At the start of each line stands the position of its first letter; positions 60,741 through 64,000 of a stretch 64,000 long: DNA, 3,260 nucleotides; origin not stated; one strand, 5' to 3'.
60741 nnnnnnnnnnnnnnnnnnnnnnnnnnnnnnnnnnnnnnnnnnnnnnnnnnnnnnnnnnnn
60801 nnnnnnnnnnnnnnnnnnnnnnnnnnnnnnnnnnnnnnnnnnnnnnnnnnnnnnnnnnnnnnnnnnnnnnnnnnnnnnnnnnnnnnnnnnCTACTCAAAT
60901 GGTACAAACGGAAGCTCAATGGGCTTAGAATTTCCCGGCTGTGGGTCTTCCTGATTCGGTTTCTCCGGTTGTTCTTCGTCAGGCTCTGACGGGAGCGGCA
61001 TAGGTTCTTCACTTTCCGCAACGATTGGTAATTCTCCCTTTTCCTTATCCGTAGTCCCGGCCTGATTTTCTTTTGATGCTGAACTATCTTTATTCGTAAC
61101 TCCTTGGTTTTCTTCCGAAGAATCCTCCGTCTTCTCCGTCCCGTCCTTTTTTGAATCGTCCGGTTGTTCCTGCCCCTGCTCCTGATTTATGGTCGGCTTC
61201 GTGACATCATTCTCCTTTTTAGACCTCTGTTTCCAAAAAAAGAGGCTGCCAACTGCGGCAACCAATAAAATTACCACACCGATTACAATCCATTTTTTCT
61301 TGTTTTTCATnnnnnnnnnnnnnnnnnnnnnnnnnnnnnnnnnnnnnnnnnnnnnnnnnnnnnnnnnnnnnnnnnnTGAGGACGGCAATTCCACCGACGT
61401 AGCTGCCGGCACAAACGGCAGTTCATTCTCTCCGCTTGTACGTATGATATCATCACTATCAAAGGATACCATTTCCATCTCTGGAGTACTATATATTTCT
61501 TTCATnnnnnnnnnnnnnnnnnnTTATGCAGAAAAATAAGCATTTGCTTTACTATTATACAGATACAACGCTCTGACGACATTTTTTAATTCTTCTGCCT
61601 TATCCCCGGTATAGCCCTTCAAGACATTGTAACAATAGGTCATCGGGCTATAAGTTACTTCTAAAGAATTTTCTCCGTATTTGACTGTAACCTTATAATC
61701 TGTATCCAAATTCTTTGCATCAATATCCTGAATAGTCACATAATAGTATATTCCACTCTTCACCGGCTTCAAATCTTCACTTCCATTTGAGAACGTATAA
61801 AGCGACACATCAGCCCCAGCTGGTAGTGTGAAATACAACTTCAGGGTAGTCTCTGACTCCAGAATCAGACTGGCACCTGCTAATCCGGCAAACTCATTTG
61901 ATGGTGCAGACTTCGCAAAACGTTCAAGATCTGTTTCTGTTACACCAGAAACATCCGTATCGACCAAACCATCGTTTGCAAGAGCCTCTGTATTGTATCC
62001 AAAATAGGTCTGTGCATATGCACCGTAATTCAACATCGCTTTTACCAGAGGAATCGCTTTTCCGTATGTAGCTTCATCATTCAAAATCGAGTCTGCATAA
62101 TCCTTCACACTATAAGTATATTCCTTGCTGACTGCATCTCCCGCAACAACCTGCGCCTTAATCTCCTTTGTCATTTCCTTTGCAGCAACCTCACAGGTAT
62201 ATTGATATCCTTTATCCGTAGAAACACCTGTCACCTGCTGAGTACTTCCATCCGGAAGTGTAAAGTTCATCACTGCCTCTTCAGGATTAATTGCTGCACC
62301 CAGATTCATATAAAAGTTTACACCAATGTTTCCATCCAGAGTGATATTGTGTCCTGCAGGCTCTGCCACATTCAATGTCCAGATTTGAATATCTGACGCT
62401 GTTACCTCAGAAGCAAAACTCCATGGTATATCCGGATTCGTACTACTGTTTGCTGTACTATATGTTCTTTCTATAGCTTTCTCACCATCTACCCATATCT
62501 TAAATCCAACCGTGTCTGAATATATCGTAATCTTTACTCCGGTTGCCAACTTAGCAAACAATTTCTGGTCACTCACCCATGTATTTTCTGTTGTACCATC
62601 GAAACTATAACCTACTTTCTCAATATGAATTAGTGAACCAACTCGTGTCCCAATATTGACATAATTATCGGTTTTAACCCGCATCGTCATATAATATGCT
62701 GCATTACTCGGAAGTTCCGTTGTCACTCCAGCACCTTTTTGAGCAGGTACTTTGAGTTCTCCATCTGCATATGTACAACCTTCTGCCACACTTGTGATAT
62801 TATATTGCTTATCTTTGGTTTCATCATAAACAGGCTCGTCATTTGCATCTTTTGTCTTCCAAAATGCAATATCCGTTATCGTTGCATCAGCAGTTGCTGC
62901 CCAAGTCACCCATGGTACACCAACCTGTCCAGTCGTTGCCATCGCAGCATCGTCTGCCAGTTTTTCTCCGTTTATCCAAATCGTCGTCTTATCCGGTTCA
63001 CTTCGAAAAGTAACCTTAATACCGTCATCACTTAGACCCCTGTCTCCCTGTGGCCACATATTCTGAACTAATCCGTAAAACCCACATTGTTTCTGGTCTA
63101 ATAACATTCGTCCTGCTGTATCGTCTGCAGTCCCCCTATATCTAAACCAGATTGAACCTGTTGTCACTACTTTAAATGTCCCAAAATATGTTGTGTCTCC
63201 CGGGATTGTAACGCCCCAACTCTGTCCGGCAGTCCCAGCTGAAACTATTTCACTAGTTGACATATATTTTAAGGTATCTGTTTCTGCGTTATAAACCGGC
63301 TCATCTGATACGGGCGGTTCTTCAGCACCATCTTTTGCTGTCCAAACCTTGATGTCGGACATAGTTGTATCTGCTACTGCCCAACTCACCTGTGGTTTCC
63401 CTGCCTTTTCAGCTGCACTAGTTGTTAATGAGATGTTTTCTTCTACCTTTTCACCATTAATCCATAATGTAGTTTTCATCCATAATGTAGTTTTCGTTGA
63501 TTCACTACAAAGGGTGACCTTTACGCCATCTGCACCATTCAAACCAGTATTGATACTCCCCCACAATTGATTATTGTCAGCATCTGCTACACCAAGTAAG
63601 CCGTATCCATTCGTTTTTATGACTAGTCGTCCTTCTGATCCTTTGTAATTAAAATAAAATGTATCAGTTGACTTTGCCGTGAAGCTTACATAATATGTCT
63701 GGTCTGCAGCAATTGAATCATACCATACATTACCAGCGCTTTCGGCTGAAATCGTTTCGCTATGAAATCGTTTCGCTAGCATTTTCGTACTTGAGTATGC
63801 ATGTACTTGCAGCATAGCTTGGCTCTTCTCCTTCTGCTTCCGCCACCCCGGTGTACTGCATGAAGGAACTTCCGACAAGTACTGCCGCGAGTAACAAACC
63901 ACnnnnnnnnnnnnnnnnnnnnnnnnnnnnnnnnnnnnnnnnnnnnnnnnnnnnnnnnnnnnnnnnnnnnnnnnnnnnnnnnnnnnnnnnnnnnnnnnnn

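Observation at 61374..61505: Hidden peptide gene no. 2: a paralogous leader/core peptide, again behind a C-terminal-domain protein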

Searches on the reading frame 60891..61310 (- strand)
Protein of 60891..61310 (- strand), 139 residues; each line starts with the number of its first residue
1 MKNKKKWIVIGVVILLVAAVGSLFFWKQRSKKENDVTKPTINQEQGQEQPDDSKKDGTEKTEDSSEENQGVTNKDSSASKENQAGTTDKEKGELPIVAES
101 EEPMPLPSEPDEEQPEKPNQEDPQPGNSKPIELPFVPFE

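Call 6: search_protein_families(library=ncbifam, proteins=[window:60891-61310:-], max_evalue=1)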
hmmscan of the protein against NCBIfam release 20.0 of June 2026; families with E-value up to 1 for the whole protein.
window:60891-61310:- (139 aa): 33 families (the best 25 are shown)
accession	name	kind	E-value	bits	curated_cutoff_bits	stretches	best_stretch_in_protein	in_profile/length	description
NF042931.1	SAG1386_EF1546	equivalog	6.7e-05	23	80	1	9-93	32-118/158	SAG1386/EF1546 family surface-associated protein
NF033761.1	gliding_GltJ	equivalog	0.00011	21.4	450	1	8-120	372-494/671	adventurous gliding motility protein GltJ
NF033483.0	PknB_PASTA_kin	equivalog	0.00021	20.5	450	1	2-99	330-427/563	Stk1 family PASTA domain-containing Ser/Thr kinase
NF033512.1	T2SS_chap_CpaB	equivalog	0.00053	20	90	1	4-71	1-71/206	metalloprotease secretion chaperone CpaB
NF047523.1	LIC_20245_fam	equivalog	0.0021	17.9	190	1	5-102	1-98/222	LIC_20245 family lipoprotein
NF052435.1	BamI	equivalog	0.0044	16.9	180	1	4-84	2-78/226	biofilm-associated metzincin protease inhibitor BamI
NF038356.1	actino_DLW39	hypoth_equivalog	0.0051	16.6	24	1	5-31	1-22/38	DLW-39 family protein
TIGR04526.1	predic_Ig_block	subfamily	0.0052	15.8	150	1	2-125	2-118/693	putative immunoglobulin-blocking virulence protein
NF008109.0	PRK10856.1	equivalog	0.0054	16.5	208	1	7-123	112-228/334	cytoskeleton protein RodZ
NF006283.1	PRK08455.1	equivalog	0.0073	16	187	1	8-68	22-82/182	flagellar basal body-associated protein FliL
NF038340.1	SAR2788_fam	subfamily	0.0097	15.7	50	1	4-81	1-81/177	SAR2788 family putative toxin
NF047351.1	lipase_YSIRK_Sa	exception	0.011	14.1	650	1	31-92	32-93/704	YSIRK-targeted triacylglycerol lipase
NF004285.1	PRK05696.1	equivalog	0.013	15.3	179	1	2-45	15-56/171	flagellar basal body-associated protein FliL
NF038218.1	IcmG_DotF_IVB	equivalog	0.019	14.7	200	1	2-76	45-127/266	type IVB secretion system protein IcmG/DotF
NF053738.1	S2SprSpoIIQBc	equivalog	0.021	14.5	250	1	4-77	20-92/232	stage II sporulation protein SpoIIQ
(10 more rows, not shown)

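Call 7: search_protein_families(library=pfam, proteins=[window:60891-61310:-], max_evalue=1)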
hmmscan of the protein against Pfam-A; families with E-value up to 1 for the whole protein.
window:60891-61310:- (139 aa): 17 families
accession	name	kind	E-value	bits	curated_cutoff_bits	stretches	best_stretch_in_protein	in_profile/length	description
PF11770.13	GAPT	-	0.00041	20.6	21.1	1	8-83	12-88/156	GRB2-binding adapter (GAPT)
PF22251.1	PFF1_TM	-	0.00075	19.5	32.3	1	13-117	106-218/300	Vacuolar membrane protease, transmembrane domain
PF12685.13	SpoIIIAH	-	0.001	19.5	30.6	1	4-82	1-79/191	SpoIIIAH-like protein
PF15103.11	G0-G1_switch_2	-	0.0038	18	27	1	9-64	35-89/105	G0/G1 switch protein 2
PF15807.10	MAP17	-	0.018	15.5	29.6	1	14-89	44-116/122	Membrane-associated protein 117 kDa, PDZK1-interacting protein 1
PF15820.10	ECSCR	-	0.081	13.3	27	1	8-42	33-66/104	Endothelial cell-specific chemotaxis regulator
PF01496.24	V_ATPase_I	-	0.088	11.2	30.7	1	9-82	624-696/815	V-type ATPase 116kDa subunit family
PF06785.16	UPF0242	-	0.14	12.7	33.5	1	2-90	28-121/194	Uncharacterised protein family (UPF0242) N-terminus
PF14575.11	EphA2_TM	-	0.15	13.2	28.9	1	8-45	4-41/74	Ephrin type-A receptor 2 transmembrane domain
PF14851.11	FAM176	-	0.17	12.1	31.5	1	9-78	31-100/152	FAM176 family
PF02706.20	Wzz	-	0.19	12.5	25.5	1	3-45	14-56/91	Chain length determinant protein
PF02535.28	Zip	-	0.23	11.1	35.1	1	27-91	99-170/323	ZIP Zinc transporter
PF16118.10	DUF4834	-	0.25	12.7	27.8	1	7-74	14-71/99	Domain of unknown function (DUF4834)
PF04145.20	Ctr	-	0.25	12.3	25.3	1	12-81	31-88/151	Ctr copper transporter family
PF24871.1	Piezo_TM1-24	-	0.39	9.5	28.8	1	14-79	103-360/682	Piezo TM1-24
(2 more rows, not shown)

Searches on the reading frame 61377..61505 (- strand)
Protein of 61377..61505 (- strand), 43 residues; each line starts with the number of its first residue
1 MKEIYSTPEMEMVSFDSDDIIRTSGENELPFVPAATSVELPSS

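Call 6: search_protein_families(library=ncbifam, proteins=[window:61377-61505:-], max_evalue=1)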
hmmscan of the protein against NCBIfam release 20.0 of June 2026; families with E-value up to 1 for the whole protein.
seq(43 aa): 0 families

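Call 7: search_protein_families(library=pfam, proteins=[window:61377-61505:-], max_evalue=1)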
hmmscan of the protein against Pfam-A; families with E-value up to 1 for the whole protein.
seq(43 aa): 0 families

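Call 8: find_homologous_proteins(query=window:61377-61505:-, max_evalue=10)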
Query seq(43 aa) (43 aa): 3 proteins with E <= 10 among 3 candidates.
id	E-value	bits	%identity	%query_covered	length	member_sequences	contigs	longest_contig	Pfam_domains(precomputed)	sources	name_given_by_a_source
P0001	2.1e-17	77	93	100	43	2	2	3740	-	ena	-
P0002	2.7e-15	71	86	100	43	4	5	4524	-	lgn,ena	-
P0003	1.4e-12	63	80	100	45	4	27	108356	-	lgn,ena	-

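Call 11: find_encoding_contigs(protein=P0003, flank=8000, max_places=6)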
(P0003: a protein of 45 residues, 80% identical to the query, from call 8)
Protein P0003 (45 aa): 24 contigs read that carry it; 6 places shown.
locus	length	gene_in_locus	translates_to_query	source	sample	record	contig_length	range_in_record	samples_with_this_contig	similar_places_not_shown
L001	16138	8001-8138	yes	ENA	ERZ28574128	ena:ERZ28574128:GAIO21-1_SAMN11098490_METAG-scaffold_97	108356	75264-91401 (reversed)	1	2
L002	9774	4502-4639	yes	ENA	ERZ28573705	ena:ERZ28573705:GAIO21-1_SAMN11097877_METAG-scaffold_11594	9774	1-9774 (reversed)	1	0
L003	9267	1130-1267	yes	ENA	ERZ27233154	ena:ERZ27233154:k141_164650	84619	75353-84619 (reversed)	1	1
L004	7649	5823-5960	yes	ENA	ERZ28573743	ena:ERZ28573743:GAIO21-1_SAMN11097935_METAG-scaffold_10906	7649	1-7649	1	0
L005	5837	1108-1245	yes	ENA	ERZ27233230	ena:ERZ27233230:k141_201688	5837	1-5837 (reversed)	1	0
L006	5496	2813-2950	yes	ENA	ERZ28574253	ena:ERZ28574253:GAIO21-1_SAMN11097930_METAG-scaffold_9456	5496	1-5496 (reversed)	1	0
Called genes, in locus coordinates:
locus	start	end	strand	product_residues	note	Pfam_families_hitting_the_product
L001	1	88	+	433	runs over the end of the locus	PF00890:FAD_binding_2 (faint), PF01266:DAO (faint), PF07992:Pyr_redox_2 (faint), PF12831:FAD_oxidored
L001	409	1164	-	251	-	PF00165:HTH_AraC (weak), PF12833:HTH_18, PF00165:HTH_AraC (weak)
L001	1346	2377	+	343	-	-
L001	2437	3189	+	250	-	PF13580:SIS_2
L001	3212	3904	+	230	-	-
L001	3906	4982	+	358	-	PF01408:GFO_IDH_MocA, PF22685:Gal80p_C-like (weak), PF22725:GFO_IDH_MocA_C3, PF02894:GFO_IDH_MocA_C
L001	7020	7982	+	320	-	-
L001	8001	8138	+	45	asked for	-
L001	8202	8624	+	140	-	-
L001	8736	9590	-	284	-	PF02311:AraC_binding (faint), PF00165:HTH_AraC (weak), PF12833:HTH_18, PF00165:HTH_AraC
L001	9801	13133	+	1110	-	-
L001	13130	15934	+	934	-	PF01547:SBP_bac_1, PF13416:SBP_bac_8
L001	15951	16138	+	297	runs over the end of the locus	PF00528:BPD_transp_1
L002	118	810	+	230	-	-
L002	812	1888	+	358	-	PF01408:GFO_IDH_MocA, PF22685:Gal80p_C-like (weak), PF22725:GFO_IDH_MocA_C3, PF02894:GFO_IDH_MocA_C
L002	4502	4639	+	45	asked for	-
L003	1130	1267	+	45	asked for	-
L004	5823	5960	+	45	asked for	-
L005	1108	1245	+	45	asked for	-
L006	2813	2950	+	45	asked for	-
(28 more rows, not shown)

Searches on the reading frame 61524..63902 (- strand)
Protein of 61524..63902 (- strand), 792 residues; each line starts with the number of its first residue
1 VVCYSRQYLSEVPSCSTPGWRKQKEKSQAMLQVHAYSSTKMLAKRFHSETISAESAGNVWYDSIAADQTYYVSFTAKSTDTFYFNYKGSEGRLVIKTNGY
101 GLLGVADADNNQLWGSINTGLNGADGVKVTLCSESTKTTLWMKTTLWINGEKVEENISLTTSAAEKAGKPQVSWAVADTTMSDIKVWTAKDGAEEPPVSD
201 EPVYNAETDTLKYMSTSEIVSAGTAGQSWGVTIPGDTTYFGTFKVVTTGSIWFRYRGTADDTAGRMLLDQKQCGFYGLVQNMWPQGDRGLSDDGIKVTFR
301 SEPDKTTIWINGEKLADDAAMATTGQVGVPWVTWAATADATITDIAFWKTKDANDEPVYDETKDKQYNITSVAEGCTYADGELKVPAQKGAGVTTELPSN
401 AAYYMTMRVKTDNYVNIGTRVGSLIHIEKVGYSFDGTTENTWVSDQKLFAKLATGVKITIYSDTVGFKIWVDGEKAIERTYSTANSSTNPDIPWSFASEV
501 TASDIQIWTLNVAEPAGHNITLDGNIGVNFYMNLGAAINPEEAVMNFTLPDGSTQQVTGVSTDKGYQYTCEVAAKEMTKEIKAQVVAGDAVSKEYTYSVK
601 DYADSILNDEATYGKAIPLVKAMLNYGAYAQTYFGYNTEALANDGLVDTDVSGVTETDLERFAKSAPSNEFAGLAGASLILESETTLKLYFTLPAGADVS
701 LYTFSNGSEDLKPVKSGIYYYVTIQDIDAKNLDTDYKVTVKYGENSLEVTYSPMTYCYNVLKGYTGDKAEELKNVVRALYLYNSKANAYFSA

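Call 6: search_protein_families(library=ncbifam, proteins=[window:61524-63902:-], max_evalue=1)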
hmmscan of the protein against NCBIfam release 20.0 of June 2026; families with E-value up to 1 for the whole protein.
window:61524-63902:- (792 aa): 0 families

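Call 7: search_protein_families(library=pfam, proteins=[window:61524-63902:-], max_evalue=1)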
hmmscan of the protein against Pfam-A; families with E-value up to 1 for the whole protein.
window:61524-63902:- (792 aa): 1 family
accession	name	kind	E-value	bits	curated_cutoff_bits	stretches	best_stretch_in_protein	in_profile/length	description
PF22820.2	TcaA_3rd_4th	-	0.023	15.1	27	0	293-315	1-23/73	TcaA protein 3rd/4th domain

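Call 75: find_homologous_proteins(query=window:61524-63902:-, region=505-792, max_evalue=0.00001)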
Query window:61524-63902:-, residues 505-792 (288 aa): 1099 proteins with E <= 0.00001 among 4456 candidates; the best 120 are listed.
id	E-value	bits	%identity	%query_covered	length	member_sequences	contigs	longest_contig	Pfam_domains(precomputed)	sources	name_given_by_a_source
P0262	1.2e-182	623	100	100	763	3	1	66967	-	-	-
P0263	2.7e-135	468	80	99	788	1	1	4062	-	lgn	-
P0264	1.1e-132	460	80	100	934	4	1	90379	-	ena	-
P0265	5.2e-132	457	79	100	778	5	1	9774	-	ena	-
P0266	3.4e-116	406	70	100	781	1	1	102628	-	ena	-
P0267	5.4e-66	241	49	97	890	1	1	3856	PF06439.19,PF21708.5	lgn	-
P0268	7.1e-66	241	52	95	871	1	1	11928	-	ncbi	-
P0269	2.3e-65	239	49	95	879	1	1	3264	-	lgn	-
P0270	2.4e-65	239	48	97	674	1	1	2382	PF07581.18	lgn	-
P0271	6.1e-60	221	46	95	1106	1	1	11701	PF01841.26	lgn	-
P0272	1.1e-59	220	46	97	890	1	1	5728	PF06439.19,PF21708.5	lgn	-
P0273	9.3e-58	214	49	96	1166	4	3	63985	PF09479.17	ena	-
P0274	1.2e-56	210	46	97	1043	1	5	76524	PF05031.19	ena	-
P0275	1.3e-56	210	47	96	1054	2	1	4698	PF18657.7,PF18998.7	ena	-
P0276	8.1e-56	208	46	96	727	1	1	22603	-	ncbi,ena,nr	ncbi:MAG: hypothetical protein IJ192_10990 [Clostridia bacterium]|nr:hypothetical protein [Clostridi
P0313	9.9e-50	188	42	97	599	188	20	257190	PF13306.13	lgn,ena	-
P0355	5.0e-47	179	44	96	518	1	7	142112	PF02368.25,PF26918.1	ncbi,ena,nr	ncbi:MAG: Ig domain-containing protein [Oscillospiraceae bacterium]|nr:Ig domain-containing protein 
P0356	5.5e-47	179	44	94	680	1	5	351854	PF19789.7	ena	-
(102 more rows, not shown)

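Call 76: find_encoding_contigs(protein=P0313, flank=4000, max_places=3)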
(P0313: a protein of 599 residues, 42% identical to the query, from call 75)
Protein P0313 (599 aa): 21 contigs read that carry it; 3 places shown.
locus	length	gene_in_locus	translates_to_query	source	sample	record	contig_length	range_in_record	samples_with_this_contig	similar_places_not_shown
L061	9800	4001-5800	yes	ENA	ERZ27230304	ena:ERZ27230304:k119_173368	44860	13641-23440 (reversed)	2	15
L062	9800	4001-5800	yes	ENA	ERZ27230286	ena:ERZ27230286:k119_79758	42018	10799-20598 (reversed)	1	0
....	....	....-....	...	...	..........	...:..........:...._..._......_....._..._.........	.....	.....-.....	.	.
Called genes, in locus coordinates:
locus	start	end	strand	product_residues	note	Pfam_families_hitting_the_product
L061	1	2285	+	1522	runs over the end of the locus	PF00310:GATase_2, PF04898:Glu_syn_central, PF01645:Glu_synthase, PF01493:GXGXG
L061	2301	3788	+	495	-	PF14691:Fer4_20, PF00070:Pyr_redox (weak), PF00890:FAD_binding_2 (weak), PF01266:DAO, PF03486:HI0933_like (weak), PF07992:Pyr_redox_2, PF01593:Amino_oxidase, PF13450:NAD_binding_8, +3 more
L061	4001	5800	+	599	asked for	PF13306:LRR_5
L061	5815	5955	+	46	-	-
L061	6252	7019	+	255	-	PF00899:ThiF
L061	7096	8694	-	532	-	PF03063:Prismane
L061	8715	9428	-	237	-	PF00037:Fer4 (weak), PF12797:Fer4_2 (weak), PF12837:Fer4_6, PF13237:Fer4_10, PF14697:Fer4_21, PF12838:Fer4_7 (weak), PF13187:Fer4_9 (weak), PF27217:AF_0155, +1 more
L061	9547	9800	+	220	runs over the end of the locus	PF00027:cNMP_binding, PF13545:HTH_Crp_2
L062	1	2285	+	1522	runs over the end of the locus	PF00310:GATase_2, PF04898:Glu_syn_central, PF01645:Glu_synthase, PF01493:GXGXG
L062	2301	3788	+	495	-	PF14691:Fer4_20, PF00070:Pyr_redox (weak), PF00890:FAD_binding_2 (weak), PF01266:DAO, PF03486:HI0933_like (weak), PF07992:Pyr_redox_2, PF01593:Amino_oxidase, PF13450:NAD_binding_8, +3 more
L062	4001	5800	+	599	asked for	PF13306:LRR_5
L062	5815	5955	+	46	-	-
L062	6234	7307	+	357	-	PF00140:Sigma70_r1_2, PF04542:Sigma70_r2, PF04539:Sigma70_r3, PF04545:Sigma70_r4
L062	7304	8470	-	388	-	PF06898:YqfD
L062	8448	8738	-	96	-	PF07873:YabP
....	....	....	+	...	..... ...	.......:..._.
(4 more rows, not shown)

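Call 77: find_encoding_contigs(protein=P0356, flank=4000, max_places=2)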
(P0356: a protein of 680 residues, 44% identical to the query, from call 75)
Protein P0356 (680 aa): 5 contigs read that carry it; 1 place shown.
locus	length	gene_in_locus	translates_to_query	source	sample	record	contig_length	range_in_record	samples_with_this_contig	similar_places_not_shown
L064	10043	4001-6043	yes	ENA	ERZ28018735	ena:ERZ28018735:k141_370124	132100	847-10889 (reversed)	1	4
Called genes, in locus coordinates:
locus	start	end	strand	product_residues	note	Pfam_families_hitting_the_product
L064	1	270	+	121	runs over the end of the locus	PF02410:RsfS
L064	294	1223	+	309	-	-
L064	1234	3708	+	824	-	PF00133:tRNA-synt_1, PF01406:tRNA-synt_1e (faint), PF09334:tRNA-synt_1g, PF13603:tRNA-synt_1_2, PF00133:tRNA-synt_1, PF09334:tRNA-synt_1g (weak), PF08264:Anticodon_1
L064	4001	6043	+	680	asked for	PF19789:DUF6273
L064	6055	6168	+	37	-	-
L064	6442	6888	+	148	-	PF20069:DUF6465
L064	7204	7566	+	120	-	PF04277:OAD_gamma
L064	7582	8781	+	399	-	PF03977:OAD_beta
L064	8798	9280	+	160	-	PF13420:Acetyltransf_4 (weak), PF00583:Acetyltransf_1, PF13673:Acetyltransf_10, PF13508:Acetyltransf_7, PF08445:FR47 (weak)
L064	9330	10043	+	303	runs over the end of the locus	PF00710:Asparaginase, PF17763:Asparaginase_C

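Call 78: find_encoding_contigs(protein=P0355, flank=4000, max_places=2)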
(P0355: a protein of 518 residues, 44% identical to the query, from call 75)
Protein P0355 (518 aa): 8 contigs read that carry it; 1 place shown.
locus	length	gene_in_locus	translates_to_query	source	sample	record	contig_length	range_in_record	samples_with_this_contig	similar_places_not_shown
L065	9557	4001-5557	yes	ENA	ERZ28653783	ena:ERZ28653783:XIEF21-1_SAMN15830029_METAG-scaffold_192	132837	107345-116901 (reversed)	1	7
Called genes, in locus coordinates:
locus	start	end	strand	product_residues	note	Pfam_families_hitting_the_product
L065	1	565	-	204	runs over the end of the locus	PF19570:DUF6088 (weak)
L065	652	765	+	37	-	-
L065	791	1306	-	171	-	PF07963:N_methyl (weak)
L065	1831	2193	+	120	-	PF00072:Response_reg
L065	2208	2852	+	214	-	PF13690:CheX (faint), PF04509:CheC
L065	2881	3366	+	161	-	PF03975:CheD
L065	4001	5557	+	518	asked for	PF02368:Big_2, PF26918:Ig_Eae (faint)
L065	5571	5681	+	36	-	-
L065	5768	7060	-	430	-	PF00275:EPSP_synthase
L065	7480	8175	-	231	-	-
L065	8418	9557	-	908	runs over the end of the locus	PF01915:Glyco_hydro_3_C, PF14310:Fn3-like, PF00933:Glyco_hydro_3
